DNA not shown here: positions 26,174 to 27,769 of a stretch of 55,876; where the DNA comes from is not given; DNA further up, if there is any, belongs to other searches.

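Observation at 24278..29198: Ipf-like block: CoA ligase + Rieske dioxygenase + SCPx-thiolase/DUF35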

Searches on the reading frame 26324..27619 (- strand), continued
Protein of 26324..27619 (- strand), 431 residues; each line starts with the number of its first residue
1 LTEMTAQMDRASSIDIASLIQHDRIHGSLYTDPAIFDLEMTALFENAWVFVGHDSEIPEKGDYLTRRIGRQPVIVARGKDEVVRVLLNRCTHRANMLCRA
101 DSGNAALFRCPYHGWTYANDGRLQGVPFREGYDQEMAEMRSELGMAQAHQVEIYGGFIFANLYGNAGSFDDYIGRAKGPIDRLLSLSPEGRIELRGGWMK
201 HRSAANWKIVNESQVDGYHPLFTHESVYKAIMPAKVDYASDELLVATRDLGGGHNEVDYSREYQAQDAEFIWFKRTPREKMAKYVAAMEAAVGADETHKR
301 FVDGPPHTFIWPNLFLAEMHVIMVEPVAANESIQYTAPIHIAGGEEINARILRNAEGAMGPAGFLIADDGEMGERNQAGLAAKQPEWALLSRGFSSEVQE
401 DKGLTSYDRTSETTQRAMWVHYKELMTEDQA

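Call 29: find_homologous_proteins(query=window:26324-27619:-, max_evalue=1e-30)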
Query window:26324-27619:- (431 aa): 4356 proteins with E <= 1e-30 among 8000 candidates; the best 120 are listed.
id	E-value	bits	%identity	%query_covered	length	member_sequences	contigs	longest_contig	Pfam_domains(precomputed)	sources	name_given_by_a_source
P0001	2.5e-288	974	98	99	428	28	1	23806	PF00355.33,PF00848.26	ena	-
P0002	3.4e-219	746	74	98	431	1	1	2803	PF00355.33,PF00848.26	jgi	jgi:phenylpropionate dioxygenase-like ring-hydroxylating dioxygenase large terminal subunit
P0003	4.5e-218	743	74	98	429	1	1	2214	PF00355.33,PF00848.26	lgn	-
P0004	4.7e-218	742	74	98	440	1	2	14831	PF00355.33,PF00848.26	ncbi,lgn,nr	ncbi:MAG: putative aromatic hydrocarbon dioxygenase large subunit [Nocardioidaceae bacterium]|nr:put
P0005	2.0e-203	694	69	98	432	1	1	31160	PF00355.33,PF00848.26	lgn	-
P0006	8.1e-202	689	67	99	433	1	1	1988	PF00355.33,PF00848.26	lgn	-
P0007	1.1e-201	689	67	99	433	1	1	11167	PF00355.33,PF00848.26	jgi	jgi:phenylpropionate dioxygenase-like ring-hydroxylating dioxygenase large terminal subunit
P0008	8.9e-199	679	67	97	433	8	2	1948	PF00355.33,PF00848.26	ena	-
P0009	4.1e-198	677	67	97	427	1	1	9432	PF00355.33,PF00848.26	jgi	jgi:phenylpropionate dioxygenase-like ring-hydroxylating dioxygenase large terminal subunit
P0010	8.0e-195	666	66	98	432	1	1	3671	PF00355.33,PF00848.26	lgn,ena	-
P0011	3.0e-168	578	56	99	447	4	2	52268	PF00355.33,PF00848.26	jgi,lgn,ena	jgi:Phenylpropionate dioxygenase and related ring-hydroxylating dioxygenases, large terminal subunit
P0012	2.1e-167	576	58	98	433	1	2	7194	PF00355.33,PF00848.26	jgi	jgi:phenylpropionate dioxygenase-like ring-hydroxylating dioxygenase large terminal subunit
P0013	2.1e-167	576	57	98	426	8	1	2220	PF00355.33,PF00848.26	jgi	jgi:phenylpropionate dioxygenase-like ring-hydroxylating dioxygenase large terminal subunit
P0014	2.6e-167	575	56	99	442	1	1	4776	PF00355.33,PF00848.26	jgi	jgi:phenylpropionate dioxygenase-like ring-hydroxylating dioxygenase large terminal subunit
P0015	1.2e-166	573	56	99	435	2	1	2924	PF00355.33,PF00848.26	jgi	jgi:phenylpropionate dioxygenase-like ring-hydroxylating dioxygenase large terminal subunit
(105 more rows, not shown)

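Call 32: find_related_loci(query=A1, collection=genome_contigs, flank=10000)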
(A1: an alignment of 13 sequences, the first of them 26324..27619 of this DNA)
Query A1 (431 aa) in genome_contigs; peptide patterns used: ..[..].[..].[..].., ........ (x = any residue, [..] = any of these).
600 stretches matched a pattern (row limit reached: there are more); 532 encode a relative of the query (tblastn E <= 1e-3); the best 80 are kept; 80 distinct loci.
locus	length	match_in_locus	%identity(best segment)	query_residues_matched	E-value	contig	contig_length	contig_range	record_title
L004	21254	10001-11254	69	11-428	0e+0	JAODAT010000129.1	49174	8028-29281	MAG: Microbacteriaceae bacterium isolate RYN_67 scaffold_3052399, whole genome shotgun sequence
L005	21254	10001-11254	67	11-428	0e+0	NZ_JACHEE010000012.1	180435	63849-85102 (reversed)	Arthrobacter sp. AZCC_0090 Ga0417320_12, whole genome shotgun sequence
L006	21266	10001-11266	57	11-431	3e-170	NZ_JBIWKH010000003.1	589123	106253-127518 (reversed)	Streptomyces sp. NPDC102441 NPDC102441_415_C6.ctg-0003, whole genome shotgun sequence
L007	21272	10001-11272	55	1-426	2e-168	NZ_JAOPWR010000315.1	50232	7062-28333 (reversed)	MAG: Pseudonocardia sp. isolate RYN_179 scaffold_575243, whole genome shotgun sequence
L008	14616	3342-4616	55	1-426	1e-167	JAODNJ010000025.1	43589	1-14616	MAG: Frankiales bacterium isolate RYN_115 scaffold_886063, whole genome shotgun sequence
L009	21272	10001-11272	55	1-426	6e-167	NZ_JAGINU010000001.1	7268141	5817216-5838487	Pseudonocardia parietis strain DSM 45256 Ga0451100_01, whole genome shotgun sequence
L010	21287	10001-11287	54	1-429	1e-166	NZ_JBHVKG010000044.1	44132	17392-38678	Nocardioides sp. NPDC057764 NPDC057764_T28_H10.ctg-0044, whole genome shotgun sequence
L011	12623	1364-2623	56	7-426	3e-165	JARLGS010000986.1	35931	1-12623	MAG: Mycobacterium sp. isolate MAG_CO287 MetaCoAG_Bin_287_Oxic_k141_2490081, whole genome shotgun sequence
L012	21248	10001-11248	57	11-426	5e-165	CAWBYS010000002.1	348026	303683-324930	MAG: uncultured Actinomycetota bacterium isolate MFD05442.bin.2.34 genome assembly, contig: contig_1367, whole genome sh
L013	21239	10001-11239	57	14-426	2e-164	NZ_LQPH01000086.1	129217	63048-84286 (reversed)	Mycobacterium nebraskense strain DSM 44803 contig_176, whole genome shotgun sequence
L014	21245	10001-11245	56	12-426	9e-164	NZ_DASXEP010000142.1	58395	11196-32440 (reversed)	MAG: Mycobacterium sp. isolate SMAG_U5115 k141_235160, whole genome shotgun sequence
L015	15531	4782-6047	55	8-426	1e-163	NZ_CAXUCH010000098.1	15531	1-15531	MAG: uncultured Mycobacterium sp. isolate public_SRR14722167_metawrap_bin.1 public_SRR14722167_metawrap_bin.1_98, whole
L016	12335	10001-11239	56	15-427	1e-163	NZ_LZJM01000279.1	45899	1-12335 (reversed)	Mycobacterium sp. E342 contig_43, whole genome shotgun sequence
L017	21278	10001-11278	53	1-427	3e-163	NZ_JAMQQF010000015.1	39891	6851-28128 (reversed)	Frankia sp. AiPs1 NODE_15_length_39891_cov_65.129251, whole genome shotgun sequence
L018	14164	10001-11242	55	13-426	2e-162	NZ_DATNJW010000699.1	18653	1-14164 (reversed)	MAG: Mycobacterium sp. isolate SMAG_U11409 k141_72544, whole genome shotgun sequence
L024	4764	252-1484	56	12-422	1e-164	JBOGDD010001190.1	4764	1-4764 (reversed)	MAG: Mycobacterium sp. isolate H1-B2_metabat2.bin.29 k127_181409, whole genome shotgun sequence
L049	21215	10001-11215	44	19-429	1e-121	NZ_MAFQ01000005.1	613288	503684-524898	Mycobacteroides franklinii strain CV002 sctg_0003_0001, whole genome shotgun sequence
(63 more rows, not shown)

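Call 36: search_protein_families(library=pfam, proteins=[L003:10009-10308:+, L002:10072-10392:+], max_evalue=10)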
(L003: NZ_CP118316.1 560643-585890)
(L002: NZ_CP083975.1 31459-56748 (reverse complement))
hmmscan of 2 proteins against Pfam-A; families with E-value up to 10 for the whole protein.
L003:10009-10308:+ (99 aa): 0 families

L002:10072-10392:+ (106 aa): 0 families

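Call 39: search_protein_families(library=ncbifam, proteins=[L049:11763-12017:+, L003:10009-10308:+], max_evalue=0.1)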
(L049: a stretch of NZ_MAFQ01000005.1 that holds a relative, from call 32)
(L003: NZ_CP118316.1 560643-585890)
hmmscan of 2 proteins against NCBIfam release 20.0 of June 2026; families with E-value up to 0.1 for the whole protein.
L049:11763-12017:+ (84 aa): 0 families

L003:10009-10308:+ (99 aa): 0 families

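Call 60: get_annotated_region(hit=H14, flank=10000)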
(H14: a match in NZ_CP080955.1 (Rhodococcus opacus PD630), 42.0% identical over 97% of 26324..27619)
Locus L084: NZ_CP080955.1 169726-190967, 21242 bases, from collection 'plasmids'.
description: Rhodococcus opacus PD630 plasmid pRoPD630_1
organism: Rhodococcus opacus PD630 (NCBI taxid 543736)
taxonomy: Bacteria; Actinomycetota; Actinomycetes; Mycobacteriales; Nocardiaceae; Rhodococcus; Rhodococcus opacus; Rhodococcus opacus PD630
host: -; source: cell culture,environmental; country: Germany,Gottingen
typing (MOB-suite, as given by PLSDB): non-mobilizable; replicon rep_cluster_313,rep_cluster_906
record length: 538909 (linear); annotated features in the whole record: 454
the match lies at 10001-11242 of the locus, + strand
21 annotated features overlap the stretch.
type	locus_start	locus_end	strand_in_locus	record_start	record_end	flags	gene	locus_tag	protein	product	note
CDS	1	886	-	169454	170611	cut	-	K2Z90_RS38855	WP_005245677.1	CaiB/BaiF CoA-transferase family protein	-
CDS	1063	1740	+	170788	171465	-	-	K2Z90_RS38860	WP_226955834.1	nitroreductase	-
CDS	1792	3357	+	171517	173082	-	-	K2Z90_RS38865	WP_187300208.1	AMP-binding protein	-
CDS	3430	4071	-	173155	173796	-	-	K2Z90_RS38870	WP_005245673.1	TetR family transcriptional regulator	-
CDS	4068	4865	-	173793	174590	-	-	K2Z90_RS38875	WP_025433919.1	SDR family oxidoreductase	-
CDS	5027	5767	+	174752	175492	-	fabG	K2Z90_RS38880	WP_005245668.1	3-oxoacyl-ACP reductase FabG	GO:0006633 - fatty acid biosynthetic process [Evidence IEA]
CDS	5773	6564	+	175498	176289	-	-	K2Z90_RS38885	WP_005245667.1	enoyl-CoA hydratase/isomerase family protein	-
CDS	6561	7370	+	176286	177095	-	-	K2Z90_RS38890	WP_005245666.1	enoyl-CoA hydratase-related protein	-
CDS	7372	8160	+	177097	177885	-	-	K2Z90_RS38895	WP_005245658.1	enoyl-CoA hydratase-related protein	-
CDS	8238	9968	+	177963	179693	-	-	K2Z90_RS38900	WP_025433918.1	AMP-binding protein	-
CDS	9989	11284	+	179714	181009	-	-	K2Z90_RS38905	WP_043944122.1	aromatic ring-hydroxylating dioxygenase subunit alpha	-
CDS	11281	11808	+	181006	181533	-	-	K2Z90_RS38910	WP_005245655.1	aromatic-ring-hydroxylating dioxygenase subunit beta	GO:0019439 - aromatic compound catabolic process [Evidence IEA]; GO:0006725 - cellular aromatic compound metabolic ...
CDS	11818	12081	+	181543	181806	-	-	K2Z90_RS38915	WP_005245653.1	hypothetical protein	-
CDS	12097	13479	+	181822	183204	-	-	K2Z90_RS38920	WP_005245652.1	OB-fold domain-containing protein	-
CDS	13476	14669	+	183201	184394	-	-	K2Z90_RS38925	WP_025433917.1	acetyl-CoA acetyltransferase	-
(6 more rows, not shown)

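Call 65: search_protein_families(library=pfam, proteins=[L005:14498-15799:+, L005:15705-16715:+, L005:16717-17775:+, L005:17772-18437:+, L005:18334-19161:+, L005:5690-6469:+, L005:2390-3247:+, L005:1105-2205:+, L005:27-1034:+], max_evalue=0.001)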
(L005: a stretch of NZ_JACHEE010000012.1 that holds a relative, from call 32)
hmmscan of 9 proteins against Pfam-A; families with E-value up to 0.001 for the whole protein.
L005:14498-15799:+ (433 aa): 4 families
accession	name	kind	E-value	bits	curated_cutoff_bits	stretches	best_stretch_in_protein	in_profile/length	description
PF13458.12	Peripla_BP_6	-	1.4e-44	153.6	31.7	1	58-408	1-328/343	Periplasmic binding protein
PF13433.12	Peripla_BP_5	-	2e-11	44.1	27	1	59-138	1-79/363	Periplasmic binding protein domain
PF01094.35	ANF_receptor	-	2e-08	34.1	25.4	1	79-156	3-79/353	Receptor family ligand binding region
PF13407.12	Peripla_BP_4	-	0.00014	22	35.1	1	216-281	13-76/258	Periplasmic binding protein domain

L005:15705-16715:+ (336 aa): 1 family
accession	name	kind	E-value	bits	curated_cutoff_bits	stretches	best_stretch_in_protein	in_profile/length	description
PF02653.21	BPD_transp_2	-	1.1e-29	103.9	26.8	1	50-312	2-264/269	Branched-chain amino acid transport system / permease component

L005:16717-17775:+ (352 aa): 1 family
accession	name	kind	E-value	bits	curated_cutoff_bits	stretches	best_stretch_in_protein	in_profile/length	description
PF02653.21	BPD_transp_2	-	3.2e-36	125.3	26.8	1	38-304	5-269/269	Branched-chain amino acid transport system / permease component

L005:17772-18437:+ (221 aa): 7 families
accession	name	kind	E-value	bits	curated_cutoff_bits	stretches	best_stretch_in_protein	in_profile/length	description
PF00005.33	ABC_tran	-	4e-18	66.8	25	1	28-143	1-136/137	ABC transporter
PF13304.12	AAA_21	-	8.8e-11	42.8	27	1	40-61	1-22/304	AAA domain, putative AbiEii toxin, Type IV TA system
PF12399.14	BCA_ABC_TP_C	-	4.4e-09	36.2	25.5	1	194-216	3-25/27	Branched-chain amino acid ATP-binding cassette transporter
PF13555.12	AAA_29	-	0.00012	22.2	27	1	29-60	13-44/61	P-loop containing region of AAA domain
PF02463.25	SMC_N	-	0.00019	21.3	40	0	39-58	25-44/220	RecF/RecN/SMC N terminal domain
PF13671.12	AAA_33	-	0.00037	21.2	27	1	40-165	1-99/143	AAA domain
PF13476.12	AAA_23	-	0.00038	21.6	27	1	41-61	22-42/201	AAA domain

L005:18334-19161:+ (275 aa): 3 families
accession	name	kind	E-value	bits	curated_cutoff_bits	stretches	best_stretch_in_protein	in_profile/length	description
PF00005.33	ABC_tran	-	1.1e-33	117.2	25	1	56-200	1-136/137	ABC transporter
PF13304.12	AAA_21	-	8e-12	46.3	27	2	165-227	230-295/304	AAA domain, putative AbiEii toxin, Type IV TA system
PF02463.25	SMC_N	-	0.00019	21.4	40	0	67-231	25-200/220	RecF/RecN/SMC N terminal domain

L005:5690-6469:+ (259 aa): 3 families
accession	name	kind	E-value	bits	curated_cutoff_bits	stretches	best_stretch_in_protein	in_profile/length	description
PF13561.12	adh_short_C2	-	1.6e-19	70.9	27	1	9-249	1-235/236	Enoyl-(Acyl carrier protein) reductase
PF00106.31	adh_short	-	2.8e-15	56.7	26.6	2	152-198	148-192/195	short chain dehydrogenase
PF01370.27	Epimerase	-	0.00019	21.4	20.9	1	6-165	2-154/240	NAD dependent epimerase/dehydratase family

L005:2390-3247:+ (285 aa): 4 families
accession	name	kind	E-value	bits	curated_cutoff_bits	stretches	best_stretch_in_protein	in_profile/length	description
PF01614.24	IclR_C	-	1.8e-41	142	24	1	110-273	6-173/174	Bacterial transcriptional regulator IclR C-terminal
PF09339.16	HTH_IclR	-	2.6e-13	50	22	1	43-89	4-50/52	IclR helix-turn-helix domain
PF12802.13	MarR_2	-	3.2e-07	30.8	27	1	46-92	9-55/61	MarR family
PF01022.26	HTH_5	-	0.00076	19.7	22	0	47-76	7-34/47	Bacterial regulatory protein, arsR family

L005:1105-2205:+ (366 aa): 3 families
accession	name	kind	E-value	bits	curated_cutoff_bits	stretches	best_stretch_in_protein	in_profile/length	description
PF00111.32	Fer2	-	8.6e-14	51.7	21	1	284-357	2-76/77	2Fe-2S iron-sulfur cluster binding domain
PF22290.1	DmmA-like_N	-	4.1e-06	27.7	33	1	149-245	17-113/124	Dimethylamine monooxygenase subunit DmmA-like, N-terminal domain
PF08030.17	NAD_binding_6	-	0.00063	20.3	22.2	0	152-172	3-23/156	Ferric reductase NAD binding domain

L005:27-1034:+ (335 aa): 0 families

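Call 67: search_protein_families(library=ncbifam, proteins=[L005:5690-6469:+, L005:1105-2205:+, L005:27-1034:+, L084:12097-13479:+, L084:13476-14669:+], max_evalue=0.00001)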
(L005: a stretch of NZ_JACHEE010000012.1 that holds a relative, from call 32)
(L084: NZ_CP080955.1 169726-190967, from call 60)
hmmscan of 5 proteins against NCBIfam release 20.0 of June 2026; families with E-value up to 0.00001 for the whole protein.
L005:5690-6469:+ (259 aa): 125 families (the best 25 are shown)
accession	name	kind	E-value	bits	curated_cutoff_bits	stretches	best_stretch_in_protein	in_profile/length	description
NF009092.0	PRK12428.1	subfamily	3.5e-30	105.5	242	1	3-251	6-252/261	coniferyl-alcohol dehydrogenase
NF052558.1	MBtsdlDhBudC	equivalog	1.8e-19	70.3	270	1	152-249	148-241/250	meso-2,3-butanediol dehydrogenase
NF005118.0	PRK06550.1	equivalog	2e-19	70.4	270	1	151-248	138-232/236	3-oxoacyl-ACP reductase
NF005559.1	PRK07231.1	subfamily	1.5e-18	67.2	215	1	3-248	5-246/249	glucose 1-dehydrogenase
NF053701.1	CsHdxCHCADhChcB2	equivalog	2.9e-18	66.3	350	2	145-248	142-241/245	cis-4-hydroxycyclohexanecarboxylate dehydrogenase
NF004791.0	PRK06138.1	equivalog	3.8e-18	65.7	312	1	152-249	152-249/252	SDR family oxidoreductase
NF005753.0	PRK07577.1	equivalog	4.1e-17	62.5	310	1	152-248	138-231/237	SDR family oxidoreductase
TIGR04504.1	SDR_subfam_2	subfamily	2e-16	60.5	250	2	136-248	145-257/260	mycofactocin-coupled SDR family oxidoreductase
NF005067.0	PRK06484.1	equivalog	2.4e-16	59.4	713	1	152-248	417-510/524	short chain dehydrogenase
NF004818.0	PRK06172.1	equivalog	2.8e-16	59.6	336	1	151-249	155-250/253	SDR family oxidoreductase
TIGR01830.1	3oxo_ACP_reduc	equivalog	6.1e-16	58.9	297.75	1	153-245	148-234/239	3-oxoacyl-[acyl-carrier-protein] reductase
NF047420.2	EF_P_mod_YmfI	equivalog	6.7e-16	58.7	238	1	152-243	144-229/236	elongation factor P 5-aminopentanone reductase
NF004198.0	PRK05653.1-3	equivalog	9e-16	58.1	296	1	153-243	156-240/248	3-oxoacyl-ACP reductase FabG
NF009384.0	PRK12743.1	equivalog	1.3e-15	57.3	264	1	143-249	145-247/258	SDR family oxidoreductase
NF009466.0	PRK12826.1-2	subfamily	3.1e-15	56.3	222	1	152-248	153-243/248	3-oxoacyl-ACP reductase FabG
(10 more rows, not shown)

L005:1105-2205:+ (366 aa): 12 families
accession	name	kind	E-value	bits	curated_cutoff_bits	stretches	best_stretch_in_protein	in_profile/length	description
TIGR02160.1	PA_CoA_Oxy5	hypoth_equivalog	2.9e-25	88.9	420.8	1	48-365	1-350/352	1,2-phenylacetyl-CoA epoxidase subunit PaaE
NF007964.0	PRK10684.1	equivalog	2.2e-17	63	383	1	49-333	10-302/333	NADH oxidoreductase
NF009805.0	PRK13289.1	equivalog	5.9e-17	61.7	432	1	38-188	143-299/399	NO-inducible flavohemoprotein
NF058606.1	GlBtMonoRdsGbcB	equivalog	1e-16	60.8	500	2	230-356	216-353/362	glycine betaine monooxygenase reductase subunit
NF045803.1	MethMoxFADbindMmoC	equivalog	2.8e-15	55.9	500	1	66-200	126-265/343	aromatic/alkene monooxygenase hydroxylase FAD-binding subunit MmoC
NF040810.1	BenC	equivalog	3.8e-13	49.3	430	0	52-178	108-233/333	benzoate 1,2-dioxygenase electron transfer component BenC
NF008822.0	PRK11872.1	equivalog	9.4e-11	41.3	402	0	286-357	11-84/341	anthranilate 1,2-dioxygenase electron transfer component AntC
TIGR02008.1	fdx_plant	subfamily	1.4e-09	37.6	81.15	1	286-357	11-82/97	ferredoxin [2Fe-2S]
NF041393.1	Frdxn_Halo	equivalog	1.5e-08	34.5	150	1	287-359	34-108/128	ferredoxin Fer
NF004317.0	PRK05713.1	equivalog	2.9e-07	30.1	338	0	289-355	8-74/312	iron-sulfur-binding ferredoxin reductase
NF000796.0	PRK00054.1-1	equivalog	1.2e-06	27.9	224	1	127-244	68-187/254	dihydroorotate dehydrogenase electron transfer subunit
NF000798.0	PRK00054.1-3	equivalog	8.3e-06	25.6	219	0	106-247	57-195/244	dihydroorotate dehydrogenase electron transfer subunit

L005:27-1034:+ (335 aa): 0 families

L084:12097-13479:+ (460 aa): 2 families
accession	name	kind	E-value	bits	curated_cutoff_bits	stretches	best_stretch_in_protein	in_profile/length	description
NF003274.0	PRK04262.1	equivalog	4e-40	137.9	244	1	5-322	2-344/347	hydroxymethylglutaryl-CoA synthase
TIGR00748.1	HMG_CoA_syn_Arc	equivalog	1.1e-23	84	353.35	1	6-317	2-338/345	hydroxymethylglutaryl-CoA synthase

L084:13476-14669:+ (397 aa): 30 families (the best 25 are shown)
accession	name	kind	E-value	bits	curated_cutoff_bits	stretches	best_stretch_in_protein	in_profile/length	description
NF004810.0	PRK06157.1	equivalog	3.3e-183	609.4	403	1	3-395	2-398/400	acetyl-CoA acetyltransferase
NF004720.0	PRK06064.1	subfamily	2.5e-88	296.5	420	1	9-386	3-381/389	thiolase domain-containing protein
NF053570.1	AcCoTHIOL_METTL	equivalog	4.3e-77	259.5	600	1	9-386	3-377/385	acetyl-CoA acetyltransferase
NF005704.0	PRK07516.1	subfamily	5.7e-68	229.6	412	1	9-392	3-385/389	thiolase domain-containing protein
NF009228.0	PRK12578.1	subfamily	5.1e-58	196.5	485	1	8-392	3-385/387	thiolase domain-containing protein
NF004936.0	PRK06289.1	equivalog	5.5e-57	193.4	375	1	72-389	76-400/405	acetyl-CoA acetyltransferase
NF006102.0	PRK08256.1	subfamily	2.3e-49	168.5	436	1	29-380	29-381/394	lipid-transfer protein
NF006180.0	PRK08313.1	subfamily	1.9e-47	162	514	1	8-381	4-373/389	thiolase domain-containing protein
NF004811.0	PRK06158.1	subfamily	1.9e-41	142.3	421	1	7-381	7-369/384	acetyl-CoA acetyltransferase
NF004715.0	PRK06059.1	equivalog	6.5e-41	140.6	424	1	9-379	5-387/399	lipid-transfer protein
NF004982.0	PRK06365.1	equivalog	6.8e-40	137.4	695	2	261-357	291-387/430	thiolase domain-containing protein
NF004721.0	PRK06065.1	equivalog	2.9e-36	125.2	455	1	7-370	9-370/393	thiolase domain-containing protein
NF053628.1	BnzsclthlBbsBGT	equivalog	6.6e-31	107.5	750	1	9-380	6-370/389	benzoylsuccinyl-CoA thiolase subunit BbsB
NF006010.0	PRK08142.1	subfamily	1.3e-29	103.2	462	1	22-386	14-378/388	thiolase domain-containing protein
NF004722.0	PRK06066.1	equivalog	1e-28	100.5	516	1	152-386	152-378/385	thiolase domain-containing protein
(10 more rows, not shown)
